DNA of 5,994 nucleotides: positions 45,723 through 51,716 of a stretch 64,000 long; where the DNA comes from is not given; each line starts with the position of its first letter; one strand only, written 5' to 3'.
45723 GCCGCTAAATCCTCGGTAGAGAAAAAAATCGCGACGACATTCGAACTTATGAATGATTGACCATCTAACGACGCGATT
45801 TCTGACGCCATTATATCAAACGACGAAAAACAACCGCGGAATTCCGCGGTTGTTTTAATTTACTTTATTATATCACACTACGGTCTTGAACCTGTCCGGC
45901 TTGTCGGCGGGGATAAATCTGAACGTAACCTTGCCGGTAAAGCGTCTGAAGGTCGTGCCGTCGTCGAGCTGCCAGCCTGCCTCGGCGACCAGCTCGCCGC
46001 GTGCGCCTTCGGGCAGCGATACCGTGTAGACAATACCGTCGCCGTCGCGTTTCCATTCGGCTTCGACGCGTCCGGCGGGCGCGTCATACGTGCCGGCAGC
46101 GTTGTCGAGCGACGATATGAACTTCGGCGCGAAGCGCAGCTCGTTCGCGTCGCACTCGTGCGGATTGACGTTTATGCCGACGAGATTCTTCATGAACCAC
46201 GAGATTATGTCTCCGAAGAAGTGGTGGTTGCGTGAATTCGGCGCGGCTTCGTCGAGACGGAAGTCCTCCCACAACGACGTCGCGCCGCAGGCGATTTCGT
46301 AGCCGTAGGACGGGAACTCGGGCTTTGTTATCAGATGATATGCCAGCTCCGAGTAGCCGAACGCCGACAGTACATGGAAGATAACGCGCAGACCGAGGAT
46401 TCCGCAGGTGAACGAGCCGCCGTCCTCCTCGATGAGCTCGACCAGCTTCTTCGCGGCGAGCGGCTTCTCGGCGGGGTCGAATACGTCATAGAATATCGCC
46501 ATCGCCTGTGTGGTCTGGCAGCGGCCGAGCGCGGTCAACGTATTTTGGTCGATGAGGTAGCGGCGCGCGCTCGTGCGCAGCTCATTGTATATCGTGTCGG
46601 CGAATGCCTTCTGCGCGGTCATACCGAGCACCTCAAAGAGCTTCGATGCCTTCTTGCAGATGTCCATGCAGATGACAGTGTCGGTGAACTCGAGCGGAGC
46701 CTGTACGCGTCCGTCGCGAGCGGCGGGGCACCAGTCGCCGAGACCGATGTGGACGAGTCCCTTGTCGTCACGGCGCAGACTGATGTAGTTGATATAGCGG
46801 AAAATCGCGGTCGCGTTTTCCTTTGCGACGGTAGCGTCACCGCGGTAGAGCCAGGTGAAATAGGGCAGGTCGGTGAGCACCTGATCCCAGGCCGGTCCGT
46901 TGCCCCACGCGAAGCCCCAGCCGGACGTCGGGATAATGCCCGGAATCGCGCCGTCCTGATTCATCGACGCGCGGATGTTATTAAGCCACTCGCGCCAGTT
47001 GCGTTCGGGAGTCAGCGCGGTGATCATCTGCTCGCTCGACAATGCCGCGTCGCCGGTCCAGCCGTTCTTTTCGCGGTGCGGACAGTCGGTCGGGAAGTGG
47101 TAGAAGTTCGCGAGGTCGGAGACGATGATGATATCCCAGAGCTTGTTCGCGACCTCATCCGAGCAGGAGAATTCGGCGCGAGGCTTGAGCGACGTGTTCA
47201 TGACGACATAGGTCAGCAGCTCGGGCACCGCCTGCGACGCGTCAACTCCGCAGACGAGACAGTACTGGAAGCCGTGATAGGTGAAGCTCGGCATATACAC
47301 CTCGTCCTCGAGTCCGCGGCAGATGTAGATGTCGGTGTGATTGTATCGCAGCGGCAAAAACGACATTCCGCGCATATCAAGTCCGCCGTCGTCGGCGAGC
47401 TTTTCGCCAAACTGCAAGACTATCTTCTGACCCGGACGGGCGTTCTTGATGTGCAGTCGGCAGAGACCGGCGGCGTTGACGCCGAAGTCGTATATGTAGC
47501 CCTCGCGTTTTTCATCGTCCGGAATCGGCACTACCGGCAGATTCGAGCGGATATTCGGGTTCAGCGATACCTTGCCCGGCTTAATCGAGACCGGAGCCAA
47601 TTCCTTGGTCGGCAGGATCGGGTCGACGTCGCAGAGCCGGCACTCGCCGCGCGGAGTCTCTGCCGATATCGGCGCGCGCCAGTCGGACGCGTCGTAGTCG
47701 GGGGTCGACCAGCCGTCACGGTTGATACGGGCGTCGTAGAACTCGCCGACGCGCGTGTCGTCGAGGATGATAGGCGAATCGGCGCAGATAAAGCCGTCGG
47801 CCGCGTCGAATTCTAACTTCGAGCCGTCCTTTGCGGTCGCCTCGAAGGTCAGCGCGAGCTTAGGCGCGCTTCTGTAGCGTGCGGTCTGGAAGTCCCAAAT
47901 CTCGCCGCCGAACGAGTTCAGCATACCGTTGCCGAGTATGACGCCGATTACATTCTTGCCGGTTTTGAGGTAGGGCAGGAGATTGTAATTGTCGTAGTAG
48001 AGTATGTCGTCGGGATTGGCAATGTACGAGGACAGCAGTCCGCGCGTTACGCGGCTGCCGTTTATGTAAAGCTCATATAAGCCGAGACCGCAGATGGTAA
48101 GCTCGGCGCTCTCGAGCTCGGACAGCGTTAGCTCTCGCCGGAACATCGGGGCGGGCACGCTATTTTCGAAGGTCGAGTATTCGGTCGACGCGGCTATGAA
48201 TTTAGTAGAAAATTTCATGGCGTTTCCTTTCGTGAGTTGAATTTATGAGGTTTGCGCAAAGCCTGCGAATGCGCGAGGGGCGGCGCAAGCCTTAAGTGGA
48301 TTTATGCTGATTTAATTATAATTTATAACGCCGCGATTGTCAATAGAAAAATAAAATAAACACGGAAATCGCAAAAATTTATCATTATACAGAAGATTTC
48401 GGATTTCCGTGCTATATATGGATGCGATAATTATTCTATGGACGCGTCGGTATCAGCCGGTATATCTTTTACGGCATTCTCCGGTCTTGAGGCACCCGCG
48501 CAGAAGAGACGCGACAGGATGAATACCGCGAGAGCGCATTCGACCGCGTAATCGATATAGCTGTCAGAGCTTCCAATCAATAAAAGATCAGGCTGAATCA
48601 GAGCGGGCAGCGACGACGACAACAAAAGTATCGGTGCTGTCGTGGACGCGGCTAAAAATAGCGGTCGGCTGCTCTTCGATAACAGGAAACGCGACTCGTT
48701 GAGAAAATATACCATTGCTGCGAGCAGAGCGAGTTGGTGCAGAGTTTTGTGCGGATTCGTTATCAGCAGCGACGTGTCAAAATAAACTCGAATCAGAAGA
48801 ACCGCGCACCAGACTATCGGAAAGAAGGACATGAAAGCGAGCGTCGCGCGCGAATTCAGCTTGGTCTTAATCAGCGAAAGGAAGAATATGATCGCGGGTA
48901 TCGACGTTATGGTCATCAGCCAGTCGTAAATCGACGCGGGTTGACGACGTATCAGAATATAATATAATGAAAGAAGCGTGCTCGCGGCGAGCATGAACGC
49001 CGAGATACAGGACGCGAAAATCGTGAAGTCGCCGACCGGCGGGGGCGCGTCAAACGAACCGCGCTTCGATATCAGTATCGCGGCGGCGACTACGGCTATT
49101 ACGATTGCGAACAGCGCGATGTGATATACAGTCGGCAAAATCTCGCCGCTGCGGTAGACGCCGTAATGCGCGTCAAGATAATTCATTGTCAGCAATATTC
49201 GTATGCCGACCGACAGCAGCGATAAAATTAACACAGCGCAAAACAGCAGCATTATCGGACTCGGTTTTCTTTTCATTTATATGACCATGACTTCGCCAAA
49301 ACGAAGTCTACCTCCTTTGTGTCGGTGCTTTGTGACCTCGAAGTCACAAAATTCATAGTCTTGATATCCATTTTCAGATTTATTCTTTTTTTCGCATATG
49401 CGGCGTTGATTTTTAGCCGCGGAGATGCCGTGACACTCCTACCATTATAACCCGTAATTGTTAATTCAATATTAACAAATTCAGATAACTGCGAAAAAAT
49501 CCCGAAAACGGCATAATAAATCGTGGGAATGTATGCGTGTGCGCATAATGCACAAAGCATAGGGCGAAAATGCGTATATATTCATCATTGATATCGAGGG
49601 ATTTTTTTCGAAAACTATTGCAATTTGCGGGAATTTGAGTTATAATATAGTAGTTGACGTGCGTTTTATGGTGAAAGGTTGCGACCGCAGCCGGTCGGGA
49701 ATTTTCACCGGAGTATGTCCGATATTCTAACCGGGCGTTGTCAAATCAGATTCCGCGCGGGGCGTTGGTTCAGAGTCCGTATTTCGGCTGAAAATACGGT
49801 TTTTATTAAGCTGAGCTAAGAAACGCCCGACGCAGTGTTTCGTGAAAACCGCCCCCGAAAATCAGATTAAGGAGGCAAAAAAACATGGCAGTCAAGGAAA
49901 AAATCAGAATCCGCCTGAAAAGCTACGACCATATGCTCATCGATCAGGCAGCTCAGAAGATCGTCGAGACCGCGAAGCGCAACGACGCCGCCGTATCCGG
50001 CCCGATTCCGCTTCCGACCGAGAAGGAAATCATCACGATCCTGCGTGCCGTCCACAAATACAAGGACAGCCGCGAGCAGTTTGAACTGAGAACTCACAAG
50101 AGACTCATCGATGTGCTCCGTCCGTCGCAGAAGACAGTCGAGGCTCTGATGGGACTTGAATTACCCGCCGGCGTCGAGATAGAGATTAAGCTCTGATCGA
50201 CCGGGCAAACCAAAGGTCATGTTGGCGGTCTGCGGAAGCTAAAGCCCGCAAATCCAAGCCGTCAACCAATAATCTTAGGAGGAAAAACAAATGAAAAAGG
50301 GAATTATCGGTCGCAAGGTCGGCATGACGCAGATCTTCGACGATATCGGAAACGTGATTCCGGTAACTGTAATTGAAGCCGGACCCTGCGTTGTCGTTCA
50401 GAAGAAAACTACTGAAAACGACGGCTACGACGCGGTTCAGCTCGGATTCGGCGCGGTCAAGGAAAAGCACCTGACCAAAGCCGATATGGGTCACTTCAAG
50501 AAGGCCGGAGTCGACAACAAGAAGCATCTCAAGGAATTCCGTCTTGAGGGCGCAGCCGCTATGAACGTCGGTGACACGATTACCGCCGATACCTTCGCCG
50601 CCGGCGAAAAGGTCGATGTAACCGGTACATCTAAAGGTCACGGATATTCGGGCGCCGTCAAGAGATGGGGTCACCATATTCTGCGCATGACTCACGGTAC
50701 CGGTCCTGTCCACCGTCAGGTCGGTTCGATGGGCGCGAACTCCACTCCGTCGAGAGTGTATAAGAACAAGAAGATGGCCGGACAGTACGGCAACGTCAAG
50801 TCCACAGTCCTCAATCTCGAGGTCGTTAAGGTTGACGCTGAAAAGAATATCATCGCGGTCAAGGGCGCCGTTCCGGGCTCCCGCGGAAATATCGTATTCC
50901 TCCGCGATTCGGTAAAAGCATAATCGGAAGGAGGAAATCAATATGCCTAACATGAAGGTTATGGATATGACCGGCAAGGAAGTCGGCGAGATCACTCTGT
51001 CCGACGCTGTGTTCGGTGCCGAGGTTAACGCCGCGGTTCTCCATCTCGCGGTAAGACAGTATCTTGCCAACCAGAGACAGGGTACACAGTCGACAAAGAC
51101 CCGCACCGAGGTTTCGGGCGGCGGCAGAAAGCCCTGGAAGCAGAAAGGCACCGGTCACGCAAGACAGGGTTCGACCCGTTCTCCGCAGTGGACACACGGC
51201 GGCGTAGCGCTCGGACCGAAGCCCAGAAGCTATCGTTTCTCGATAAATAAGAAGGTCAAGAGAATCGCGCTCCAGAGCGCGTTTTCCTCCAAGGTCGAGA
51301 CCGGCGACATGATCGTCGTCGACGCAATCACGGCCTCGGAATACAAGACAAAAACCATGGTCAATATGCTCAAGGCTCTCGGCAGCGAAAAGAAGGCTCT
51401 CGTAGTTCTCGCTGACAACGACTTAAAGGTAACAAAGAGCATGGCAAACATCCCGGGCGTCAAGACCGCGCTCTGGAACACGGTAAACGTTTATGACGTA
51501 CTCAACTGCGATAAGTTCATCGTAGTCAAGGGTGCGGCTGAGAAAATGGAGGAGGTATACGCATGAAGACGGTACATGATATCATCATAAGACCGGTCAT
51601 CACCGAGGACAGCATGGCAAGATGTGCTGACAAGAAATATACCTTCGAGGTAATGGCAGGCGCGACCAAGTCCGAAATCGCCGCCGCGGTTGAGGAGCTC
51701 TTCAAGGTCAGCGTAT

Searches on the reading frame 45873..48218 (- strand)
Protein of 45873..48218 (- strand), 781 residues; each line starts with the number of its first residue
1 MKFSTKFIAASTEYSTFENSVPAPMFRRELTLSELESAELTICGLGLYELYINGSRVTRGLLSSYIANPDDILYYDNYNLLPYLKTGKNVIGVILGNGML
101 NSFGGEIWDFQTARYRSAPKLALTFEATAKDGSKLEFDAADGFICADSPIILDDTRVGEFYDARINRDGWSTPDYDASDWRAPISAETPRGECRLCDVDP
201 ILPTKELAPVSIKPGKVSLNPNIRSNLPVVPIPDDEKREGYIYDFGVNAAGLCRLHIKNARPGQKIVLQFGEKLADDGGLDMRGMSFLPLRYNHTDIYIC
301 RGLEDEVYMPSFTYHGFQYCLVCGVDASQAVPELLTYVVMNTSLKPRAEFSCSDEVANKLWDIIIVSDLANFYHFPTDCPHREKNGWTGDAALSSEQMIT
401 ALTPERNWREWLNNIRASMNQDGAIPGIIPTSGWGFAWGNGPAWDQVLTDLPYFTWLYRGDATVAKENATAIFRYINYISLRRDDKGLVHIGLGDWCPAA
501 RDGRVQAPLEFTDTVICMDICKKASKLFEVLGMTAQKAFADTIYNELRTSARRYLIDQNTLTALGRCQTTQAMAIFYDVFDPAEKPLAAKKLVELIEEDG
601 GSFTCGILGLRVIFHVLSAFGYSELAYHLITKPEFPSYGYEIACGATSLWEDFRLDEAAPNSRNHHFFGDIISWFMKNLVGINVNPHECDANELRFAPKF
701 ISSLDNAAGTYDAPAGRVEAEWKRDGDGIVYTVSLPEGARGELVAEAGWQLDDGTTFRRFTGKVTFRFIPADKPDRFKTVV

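Call 51: search_protein_families(library=pfam, proteins=[window:45873-48218:-], max_evalue=0.0001)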
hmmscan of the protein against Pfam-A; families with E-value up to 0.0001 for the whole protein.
window:45873-48218:- (781 aa): 4 families
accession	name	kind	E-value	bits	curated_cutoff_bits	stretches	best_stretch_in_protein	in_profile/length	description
PF17389.8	Bac_rhamnosid6H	-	2.3e-65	221.6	24.5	1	348-678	4-338/339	Bacterial alpha-L-rhamnosidase 6 hairpin glycosidase domain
PF08531.16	Bac_rhamnosid_N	-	1.6e-29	103.4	25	1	34-201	2-168/172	Alpha-L-rhamnosidase N-terminal domain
PF05592.18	Bac_rhamnosid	-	1e-19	70.8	22.2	1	239-339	6-100/102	Bacterial alpha-L-rhamnosidase concanavalin-like domain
PF17390.7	Bac_rhamnosid_C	-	1.1e-07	31.9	22.1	1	694-744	12-62/78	Bacterial alpha-L-rhamnosidase C-terminal domain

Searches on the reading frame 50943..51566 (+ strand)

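Call 52: search_protein_families(library=pfam, proteins=[window:50943-51566:+], max_evalue=0.0001)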
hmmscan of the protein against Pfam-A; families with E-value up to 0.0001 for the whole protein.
window:50943-51566:+ (207 aa): 1 family
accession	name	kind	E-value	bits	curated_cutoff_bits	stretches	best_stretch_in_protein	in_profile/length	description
PF00573.27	Ribosomal_L4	-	7.5e-71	238.1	25.8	1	17-204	1-189/190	Ribosomal protein L4/L1 family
